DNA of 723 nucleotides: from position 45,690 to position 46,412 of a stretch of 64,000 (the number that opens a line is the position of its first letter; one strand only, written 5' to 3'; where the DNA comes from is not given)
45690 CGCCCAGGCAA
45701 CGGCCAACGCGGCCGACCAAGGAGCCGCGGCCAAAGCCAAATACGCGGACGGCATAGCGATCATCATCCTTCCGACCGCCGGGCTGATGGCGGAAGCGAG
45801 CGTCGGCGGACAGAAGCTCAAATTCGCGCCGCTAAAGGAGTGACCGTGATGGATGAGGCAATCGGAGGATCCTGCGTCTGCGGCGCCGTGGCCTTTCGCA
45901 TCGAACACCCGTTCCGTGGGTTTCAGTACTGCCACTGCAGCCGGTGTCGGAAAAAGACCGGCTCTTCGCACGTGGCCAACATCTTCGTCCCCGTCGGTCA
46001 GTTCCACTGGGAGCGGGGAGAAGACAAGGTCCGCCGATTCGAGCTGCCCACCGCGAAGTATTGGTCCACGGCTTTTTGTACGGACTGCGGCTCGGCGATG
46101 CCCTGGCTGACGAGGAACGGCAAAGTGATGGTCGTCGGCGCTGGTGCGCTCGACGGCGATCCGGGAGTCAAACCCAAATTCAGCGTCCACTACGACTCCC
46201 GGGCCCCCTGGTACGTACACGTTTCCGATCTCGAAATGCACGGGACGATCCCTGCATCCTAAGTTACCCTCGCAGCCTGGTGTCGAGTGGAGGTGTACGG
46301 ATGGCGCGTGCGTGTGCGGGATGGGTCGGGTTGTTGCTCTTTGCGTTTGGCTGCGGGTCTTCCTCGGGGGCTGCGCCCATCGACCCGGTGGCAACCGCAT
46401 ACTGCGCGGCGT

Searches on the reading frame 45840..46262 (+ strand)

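Call 75: search_protein_families(library=pfam, proteins=[window:45840-46262:+])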
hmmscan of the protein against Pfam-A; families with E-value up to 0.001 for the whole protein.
window:45840-46262:+ (140 aa): 1 family
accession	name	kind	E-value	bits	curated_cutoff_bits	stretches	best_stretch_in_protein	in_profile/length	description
PF04828.22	GFA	-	9.6e-25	87.4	24.3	1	9-118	3-113/115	Glutathione-dependent formaldehyde-activating enzyme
